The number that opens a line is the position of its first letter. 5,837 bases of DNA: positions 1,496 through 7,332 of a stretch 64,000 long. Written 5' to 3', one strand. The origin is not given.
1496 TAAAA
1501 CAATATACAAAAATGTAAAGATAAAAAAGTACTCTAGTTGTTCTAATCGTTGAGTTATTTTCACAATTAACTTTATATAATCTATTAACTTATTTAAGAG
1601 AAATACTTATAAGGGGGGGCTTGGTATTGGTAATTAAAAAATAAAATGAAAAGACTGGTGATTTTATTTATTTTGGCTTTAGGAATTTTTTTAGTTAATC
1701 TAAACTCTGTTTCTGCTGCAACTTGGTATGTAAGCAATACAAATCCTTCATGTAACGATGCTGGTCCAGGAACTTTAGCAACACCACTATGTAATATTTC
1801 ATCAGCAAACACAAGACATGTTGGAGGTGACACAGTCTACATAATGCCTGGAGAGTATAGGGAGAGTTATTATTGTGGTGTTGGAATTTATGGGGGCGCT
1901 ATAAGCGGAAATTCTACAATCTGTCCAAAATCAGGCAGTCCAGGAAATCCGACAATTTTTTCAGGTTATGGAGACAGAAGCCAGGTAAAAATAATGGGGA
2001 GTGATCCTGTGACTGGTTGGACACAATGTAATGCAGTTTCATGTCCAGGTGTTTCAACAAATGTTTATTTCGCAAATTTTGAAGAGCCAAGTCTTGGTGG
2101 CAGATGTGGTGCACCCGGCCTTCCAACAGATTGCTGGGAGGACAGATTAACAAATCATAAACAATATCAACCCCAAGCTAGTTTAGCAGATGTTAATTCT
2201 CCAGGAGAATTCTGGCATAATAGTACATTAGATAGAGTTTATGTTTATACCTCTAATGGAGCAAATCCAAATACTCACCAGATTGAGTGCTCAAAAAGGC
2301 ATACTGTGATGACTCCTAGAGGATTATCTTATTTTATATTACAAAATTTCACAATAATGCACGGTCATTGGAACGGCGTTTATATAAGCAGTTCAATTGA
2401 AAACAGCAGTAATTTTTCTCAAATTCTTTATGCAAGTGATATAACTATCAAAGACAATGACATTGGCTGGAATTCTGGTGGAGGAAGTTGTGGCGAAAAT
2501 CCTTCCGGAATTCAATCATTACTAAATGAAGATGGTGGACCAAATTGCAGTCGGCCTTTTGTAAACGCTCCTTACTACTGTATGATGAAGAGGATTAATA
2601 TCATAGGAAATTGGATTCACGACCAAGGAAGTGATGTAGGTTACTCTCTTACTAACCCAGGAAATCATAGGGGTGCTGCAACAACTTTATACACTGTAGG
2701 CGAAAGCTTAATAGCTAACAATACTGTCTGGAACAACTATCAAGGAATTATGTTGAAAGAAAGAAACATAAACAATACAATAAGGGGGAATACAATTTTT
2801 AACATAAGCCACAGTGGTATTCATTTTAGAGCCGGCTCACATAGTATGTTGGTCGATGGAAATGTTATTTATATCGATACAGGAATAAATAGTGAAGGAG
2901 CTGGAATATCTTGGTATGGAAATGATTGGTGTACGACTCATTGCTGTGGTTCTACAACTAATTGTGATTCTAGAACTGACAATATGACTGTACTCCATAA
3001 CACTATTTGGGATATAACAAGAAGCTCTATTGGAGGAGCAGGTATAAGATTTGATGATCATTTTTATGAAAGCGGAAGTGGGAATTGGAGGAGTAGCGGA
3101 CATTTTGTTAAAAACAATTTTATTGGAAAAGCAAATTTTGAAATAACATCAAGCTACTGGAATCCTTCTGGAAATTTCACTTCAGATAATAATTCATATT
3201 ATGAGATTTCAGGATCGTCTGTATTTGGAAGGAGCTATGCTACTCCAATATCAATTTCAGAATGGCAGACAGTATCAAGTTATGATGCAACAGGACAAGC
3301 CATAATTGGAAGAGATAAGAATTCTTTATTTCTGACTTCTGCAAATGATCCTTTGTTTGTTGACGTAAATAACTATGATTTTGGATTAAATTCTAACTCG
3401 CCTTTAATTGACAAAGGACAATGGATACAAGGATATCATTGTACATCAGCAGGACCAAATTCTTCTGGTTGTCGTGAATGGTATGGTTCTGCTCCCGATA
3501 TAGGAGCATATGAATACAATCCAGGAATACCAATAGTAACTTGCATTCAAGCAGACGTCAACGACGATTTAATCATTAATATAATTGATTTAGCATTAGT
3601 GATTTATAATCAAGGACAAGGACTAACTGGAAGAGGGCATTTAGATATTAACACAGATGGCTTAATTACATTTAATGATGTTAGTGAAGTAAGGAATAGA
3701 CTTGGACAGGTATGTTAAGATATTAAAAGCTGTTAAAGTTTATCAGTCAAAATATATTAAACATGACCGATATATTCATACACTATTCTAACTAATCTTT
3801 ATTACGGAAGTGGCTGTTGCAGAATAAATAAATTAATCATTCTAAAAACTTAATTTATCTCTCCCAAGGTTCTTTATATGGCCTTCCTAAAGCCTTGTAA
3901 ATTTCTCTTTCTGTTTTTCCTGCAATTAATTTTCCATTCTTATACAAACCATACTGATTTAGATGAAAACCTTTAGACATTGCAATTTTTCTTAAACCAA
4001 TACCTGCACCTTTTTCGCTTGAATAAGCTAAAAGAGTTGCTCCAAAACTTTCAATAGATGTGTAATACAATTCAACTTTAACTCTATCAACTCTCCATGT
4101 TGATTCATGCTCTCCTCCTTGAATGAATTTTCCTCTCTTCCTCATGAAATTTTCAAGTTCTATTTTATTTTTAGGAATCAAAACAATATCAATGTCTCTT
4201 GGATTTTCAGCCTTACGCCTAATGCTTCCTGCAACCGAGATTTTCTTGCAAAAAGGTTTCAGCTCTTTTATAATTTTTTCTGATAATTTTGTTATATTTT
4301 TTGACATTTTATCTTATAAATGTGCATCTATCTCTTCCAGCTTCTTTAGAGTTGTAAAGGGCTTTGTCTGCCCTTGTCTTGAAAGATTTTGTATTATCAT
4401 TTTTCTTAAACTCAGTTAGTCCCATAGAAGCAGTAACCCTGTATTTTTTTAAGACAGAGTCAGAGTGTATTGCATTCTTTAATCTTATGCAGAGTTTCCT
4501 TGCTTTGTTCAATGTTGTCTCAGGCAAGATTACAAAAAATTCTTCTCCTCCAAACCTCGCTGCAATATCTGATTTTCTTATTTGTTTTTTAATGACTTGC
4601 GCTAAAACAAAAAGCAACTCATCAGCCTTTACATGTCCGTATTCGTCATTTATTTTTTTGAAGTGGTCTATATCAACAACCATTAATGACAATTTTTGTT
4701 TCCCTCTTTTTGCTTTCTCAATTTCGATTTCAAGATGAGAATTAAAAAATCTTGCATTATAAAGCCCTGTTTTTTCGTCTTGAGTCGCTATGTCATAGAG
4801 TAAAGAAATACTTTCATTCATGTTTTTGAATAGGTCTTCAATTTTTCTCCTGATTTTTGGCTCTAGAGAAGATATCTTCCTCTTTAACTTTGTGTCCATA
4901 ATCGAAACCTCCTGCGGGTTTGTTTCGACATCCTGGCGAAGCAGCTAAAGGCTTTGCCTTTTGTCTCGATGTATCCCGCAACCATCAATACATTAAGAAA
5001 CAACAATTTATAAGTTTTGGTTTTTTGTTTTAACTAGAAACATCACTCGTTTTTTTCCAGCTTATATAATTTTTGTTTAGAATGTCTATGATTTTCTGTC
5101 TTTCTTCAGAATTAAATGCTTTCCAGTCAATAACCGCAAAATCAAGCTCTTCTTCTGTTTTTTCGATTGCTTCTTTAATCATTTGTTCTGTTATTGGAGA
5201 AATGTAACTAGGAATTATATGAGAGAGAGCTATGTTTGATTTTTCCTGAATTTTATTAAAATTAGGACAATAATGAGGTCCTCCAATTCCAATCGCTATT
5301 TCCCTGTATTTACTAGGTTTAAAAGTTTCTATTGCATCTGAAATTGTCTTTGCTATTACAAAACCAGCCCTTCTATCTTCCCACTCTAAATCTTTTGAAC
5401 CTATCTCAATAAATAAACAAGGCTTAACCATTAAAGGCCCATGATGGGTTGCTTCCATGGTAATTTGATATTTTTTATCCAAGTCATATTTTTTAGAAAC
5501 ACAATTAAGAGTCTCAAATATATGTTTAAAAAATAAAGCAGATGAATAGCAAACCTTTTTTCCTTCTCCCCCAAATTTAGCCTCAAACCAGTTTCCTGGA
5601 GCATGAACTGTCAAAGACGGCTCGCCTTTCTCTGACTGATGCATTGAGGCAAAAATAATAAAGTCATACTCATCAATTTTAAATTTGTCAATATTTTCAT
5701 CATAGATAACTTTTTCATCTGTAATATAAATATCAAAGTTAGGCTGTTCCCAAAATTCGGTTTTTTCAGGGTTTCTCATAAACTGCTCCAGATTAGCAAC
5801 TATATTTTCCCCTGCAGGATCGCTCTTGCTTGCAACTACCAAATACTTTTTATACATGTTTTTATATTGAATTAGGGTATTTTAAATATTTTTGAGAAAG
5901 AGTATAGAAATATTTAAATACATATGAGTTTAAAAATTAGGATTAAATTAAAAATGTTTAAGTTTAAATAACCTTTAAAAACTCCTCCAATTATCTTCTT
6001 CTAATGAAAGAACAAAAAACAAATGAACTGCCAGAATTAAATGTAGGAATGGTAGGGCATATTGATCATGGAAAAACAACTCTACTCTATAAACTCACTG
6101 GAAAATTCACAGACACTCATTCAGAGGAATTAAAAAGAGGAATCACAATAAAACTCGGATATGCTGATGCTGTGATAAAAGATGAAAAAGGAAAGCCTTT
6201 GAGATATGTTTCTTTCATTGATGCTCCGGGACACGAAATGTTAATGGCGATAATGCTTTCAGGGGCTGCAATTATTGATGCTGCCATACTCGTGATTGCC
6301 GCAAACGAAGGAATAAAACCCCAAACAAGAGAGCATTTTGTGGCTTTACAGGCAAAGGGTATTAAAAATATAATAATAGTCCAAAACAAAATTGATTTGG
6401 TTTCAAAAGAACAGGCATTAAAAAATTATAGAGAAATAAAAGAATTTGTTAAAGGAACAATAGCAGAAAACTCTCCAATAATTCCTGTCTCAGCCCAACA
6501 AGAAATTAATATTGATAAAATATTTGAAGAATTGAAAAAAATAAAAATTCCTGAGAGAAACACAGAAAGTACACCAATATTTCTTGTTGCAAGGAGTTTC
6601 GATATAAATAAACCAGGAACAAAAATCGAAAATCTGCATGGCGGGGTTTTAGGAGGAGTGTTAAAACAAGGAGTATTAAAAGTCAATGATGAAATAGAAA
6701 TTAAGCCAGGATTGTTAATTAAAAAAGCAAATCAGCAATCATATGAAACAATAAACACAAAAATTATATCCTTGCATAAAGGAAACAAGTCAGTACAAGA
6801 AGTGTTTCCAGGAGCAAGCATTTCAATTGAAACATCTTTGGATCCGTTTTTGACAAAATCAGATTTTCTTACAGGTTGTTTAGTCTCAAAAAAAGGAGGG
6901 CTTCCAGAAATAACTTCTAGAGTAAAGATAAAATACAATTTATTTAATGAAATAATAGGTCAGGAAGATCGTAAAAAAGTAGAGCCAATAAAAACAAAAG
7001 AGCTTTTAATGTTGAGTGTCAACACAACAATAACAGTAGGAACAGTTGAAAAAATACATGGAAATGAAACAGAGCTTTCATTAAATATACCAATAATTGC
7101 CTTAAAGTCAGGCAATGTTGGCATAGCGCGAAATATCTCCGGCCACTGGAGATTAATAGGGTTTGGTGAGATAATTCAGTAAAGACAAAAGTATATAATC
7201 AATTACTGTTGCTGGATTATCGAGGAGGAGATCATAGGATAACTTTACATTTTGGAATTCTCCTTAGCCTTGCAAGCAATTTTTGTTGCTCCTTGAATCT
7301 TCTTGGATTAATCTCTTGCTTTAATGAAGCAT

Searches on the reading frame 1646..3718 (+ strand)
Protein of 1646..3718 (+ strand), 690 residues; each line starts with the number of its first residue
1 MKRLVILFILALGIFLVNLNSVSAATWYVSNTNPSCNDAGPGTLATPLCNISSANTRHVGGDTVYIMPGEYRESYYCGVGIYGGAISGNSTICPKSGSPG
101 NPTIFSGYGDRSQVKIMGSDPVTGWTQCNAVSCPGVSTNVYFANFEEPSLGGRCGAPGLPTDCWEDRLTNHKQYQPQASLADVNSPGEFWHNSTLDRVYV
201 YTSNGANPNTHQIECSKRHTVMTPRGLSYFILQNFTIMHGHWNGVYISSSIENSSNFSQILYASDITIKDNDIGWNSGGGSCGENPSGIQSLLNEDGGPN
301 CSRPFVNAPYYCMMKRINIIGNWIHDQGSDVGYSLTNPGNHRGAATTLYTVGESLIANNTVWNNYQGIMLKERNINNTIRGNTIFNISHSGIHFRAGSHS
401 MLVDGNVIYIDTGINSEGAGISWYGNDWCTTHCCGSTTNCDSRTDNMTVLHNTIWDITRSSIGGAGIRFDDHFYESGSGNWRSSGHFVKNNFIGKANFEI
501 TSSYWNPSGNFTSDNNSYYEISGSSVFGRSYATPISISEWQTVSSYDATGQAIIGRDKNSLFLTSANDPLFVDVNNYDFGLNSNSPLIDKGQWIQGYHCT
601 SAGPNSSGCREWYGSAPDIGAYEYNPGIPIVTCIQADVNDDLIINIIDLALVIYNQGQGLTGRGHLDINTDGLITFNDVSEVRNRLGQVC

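Call 4: search_protein_families(library=pfam, proteins=[window:1646-3718:+], max_evalue=0.1)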
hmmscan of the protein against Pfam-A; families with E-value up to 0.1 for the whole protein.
window:1646-3718:+ (690 aa): 4 families
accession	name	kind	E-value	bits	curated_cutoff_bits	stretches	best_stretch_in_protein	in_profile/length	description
PF13229.12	Beta_helix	-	7e-06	26.2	25.9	1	316-430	56-152/158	Right handed beta helix region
PF00404.24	Dockerin_1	-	6.7e-05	23.5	22.9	1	636-686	2-56/57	Dockerin type I domain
PF05048.19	NosD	-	0.001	19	23.6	1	342-431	104-189/212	Periplasmic copper-binding protein (NosD)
PF07602.17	DUF1565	-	0.015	15.1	20.3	0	331-445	110-231/257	Protein of unknown function (DUF1565)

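Call 49: search_protein_families(library=ncbifam, proteins=[window:1646-3718:+], max_evalue=0.01)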
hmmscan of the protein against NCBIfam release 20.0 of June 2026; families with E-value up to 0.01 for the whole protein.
window:1646-3718:+ (690 aa): 4 families
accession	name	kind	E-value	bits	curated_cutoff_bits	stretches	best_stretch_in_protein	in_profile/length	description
NF047854.1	LIC10774_subfam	equivalog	0.0001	21.4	380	0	23-74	57-106/358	LIC10774/LIC10365 family surface protein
TIGR04247.1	NosD_copper_fam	subfamily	0.00012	20.8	300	1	347-410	223-284/377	nitrous oxide reductase family maturation protein NosD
NF041518.1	choice_anch_Q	domain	0.002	18.4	25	1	579-625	17-58/58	choice-of-anchor Q domain-containing protein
TIGR03804.1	para_beta_helix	repeat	0.0023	17.6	19.45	1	353-386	9-41/44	parallel beta-helix repeat protein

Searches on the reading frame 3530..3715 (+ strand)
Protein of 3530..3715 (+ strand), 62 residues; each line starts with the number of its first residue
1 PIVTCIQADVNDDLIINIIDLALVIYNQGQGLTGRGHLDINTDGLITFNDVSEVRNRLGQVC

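Call 26: search_solved_structures(query=A3, max_evalue=10, show_alignments=2)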
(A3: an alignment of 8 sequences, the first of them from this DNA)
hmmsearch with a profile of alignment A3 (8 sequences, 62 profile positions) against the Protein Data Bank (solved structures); distinct sequences matched with E-value up to 10: 74 (the best 60 are shown).
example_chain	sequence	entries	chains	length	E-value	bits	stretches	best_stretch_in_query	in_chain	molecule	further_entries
2b59_B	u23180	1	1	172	8.3e-06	28.8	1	8-60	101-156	Cellulosomal scaffolding protein A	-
3kcp_A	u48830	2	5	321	2.1e-05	27.5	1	8-60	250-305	Cellulosomal-scaffolding protein A | Cellulosome anchoring protein cohesin region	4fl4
5g5d_B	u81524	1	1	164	4.5e-05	26.4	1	12-60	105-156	CELLULOSOMAL-SCAFFOLDING PROTEIN A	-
6kgc_B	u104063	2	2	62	0.0024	20.9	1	8-58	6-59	And cellulose-binding endoglucanase family 9 CelL ortholog dockerin domain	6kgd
6kg9_A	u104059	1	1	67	0.0027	20.7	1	8-59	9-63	And cellulose-binding endoglucanase family 9 CelL ortholog dockerin domain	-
4fl4_A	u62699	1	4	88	0.0094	19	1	8-52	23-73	Glycoside hydrolase family 9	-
6kge_D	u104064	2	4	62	0.016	18.2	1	8-58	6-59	And cellulose-binding endoglucanase family 9 CelL ortholog dockerin domain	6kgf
2jnk_A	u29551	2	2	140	0.03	17.4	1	8-52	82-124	Hyalurononglucosaminidase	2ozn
2y3n_B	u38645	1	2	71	0.044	16.8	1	8-51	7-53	CELLULOSOMAL FAMILY-48 PROCESSIVE GLYCOSIDE HYDROLASE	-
1ohz_B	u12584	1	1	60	0.05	16.7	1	9-51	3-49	ENDO-1,4-BETA-XYLANASE Y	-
2ccl_B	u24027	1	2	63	0.052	16.6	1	9-51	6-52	ENDO-1,4-BETA-XYLANASE Y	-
2rrt_A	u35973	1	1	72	0.055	16.5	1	16-53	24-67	Calmodulin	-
7vut_A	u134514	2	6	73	0.072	16.2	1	16-51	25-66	AlleyCat10 | AlleyCat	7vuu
7vur_A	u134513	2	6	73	0.096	15.8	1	16-50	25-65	AlleyCat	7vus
5nrk_B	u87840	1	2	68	0.097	15.7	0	39-56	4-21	DocCel5: Type I dockerin repeat domain from A. cellulolyticus family 5 endoglucanase WP_01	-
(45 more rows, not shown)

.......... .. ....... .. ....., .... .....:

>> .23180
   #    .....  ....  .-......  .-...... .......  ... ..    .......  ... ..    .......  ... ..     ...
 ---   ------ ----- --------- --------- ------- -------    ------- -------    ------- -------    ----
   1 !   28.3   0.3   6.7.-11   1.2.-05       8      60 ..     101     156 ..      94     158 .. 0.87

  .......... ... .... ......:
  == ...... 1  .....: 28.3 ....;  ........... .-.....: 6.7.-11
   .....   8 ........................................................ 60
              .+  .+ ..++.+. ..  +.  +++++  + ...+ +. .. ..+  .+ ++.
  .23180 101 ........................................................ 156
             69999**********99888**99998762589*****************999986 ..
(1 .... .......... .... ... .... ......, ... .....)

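Call 62: find_related_loci(query=A3, collection=metagenome_contigs, flank=10000)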
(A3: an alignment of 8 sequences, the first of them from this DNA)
Query A3 (62 aa) in metagenome_contigs; peptide patterns used: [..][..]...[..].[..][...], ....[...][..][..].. (x = any residue, [..] = any of these).
91 stretches matched a pattern; 2 encode a relative of the query (tblastn E <= 1e-3); 2 distinct loci.
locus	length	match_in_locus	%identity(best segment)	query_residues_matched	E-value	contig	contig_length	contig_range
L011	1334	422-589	57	9-62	1e-15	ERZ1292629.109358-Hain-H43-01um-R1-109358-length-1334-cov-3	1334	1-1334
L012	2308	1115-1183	74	8-30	3e-8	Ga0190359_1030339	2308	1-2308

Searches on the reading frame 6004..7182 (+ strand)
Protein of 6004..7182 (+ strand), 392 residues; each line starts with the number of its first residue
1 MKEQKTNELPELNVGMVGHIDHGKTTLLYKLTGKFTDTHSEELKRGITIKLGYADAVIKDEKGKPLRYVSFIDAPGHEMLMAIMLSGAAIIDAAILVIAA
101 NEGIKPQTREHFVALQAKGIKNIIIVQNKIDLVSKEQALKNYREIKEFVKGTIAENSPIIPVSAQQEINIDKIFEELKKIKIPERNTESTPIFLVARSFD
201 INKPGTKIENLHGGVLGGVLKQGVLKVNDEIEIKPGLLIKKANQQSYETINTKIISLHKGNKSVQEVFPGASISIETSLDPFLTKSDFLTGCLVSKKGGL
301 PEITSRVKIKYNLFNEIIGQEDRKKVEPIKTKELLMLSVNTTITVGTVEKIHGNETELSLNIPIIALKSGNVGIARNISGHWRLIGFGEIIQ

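Call 11: find_encoding_contigs(protein=window:6004-7182:+, flank=2000, max_places=3)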
Protein window:6004-7182:+ (392 aa): 2 contigs read that carry it; 2 places shown.
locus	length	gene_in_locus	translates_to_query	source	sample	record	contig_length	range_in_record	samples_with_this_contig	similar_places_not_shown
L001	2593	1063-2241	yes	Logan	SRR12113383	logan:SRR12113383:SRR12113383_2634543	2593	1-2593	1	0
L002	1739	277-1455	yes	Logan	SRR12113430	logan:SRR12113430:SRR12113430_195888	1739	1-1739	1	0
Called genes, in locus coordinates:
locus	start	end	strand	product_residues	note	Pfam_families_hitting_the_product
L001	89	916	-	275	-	PF04414:tRNA_deacylase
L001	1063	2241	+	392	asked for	PF00009:GTP_EFTU, PF01926:MMR_HSR1 (weak), PF03193:RsgA_GTPase (weak), PF03144:GTP_EFTU_D2 (faint), PF09173:eIF2_C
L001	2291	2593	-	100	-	?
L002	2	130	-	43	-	?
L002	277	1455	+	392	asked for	PF00009:GTP_EFTU, PF01926:MMR_HSR1 (weak), PF03193:RsgA_GTPase (weak), PF03144:GTP_EFTU_D2 (faint), PF09173:eIF2_C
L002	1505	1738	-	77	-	?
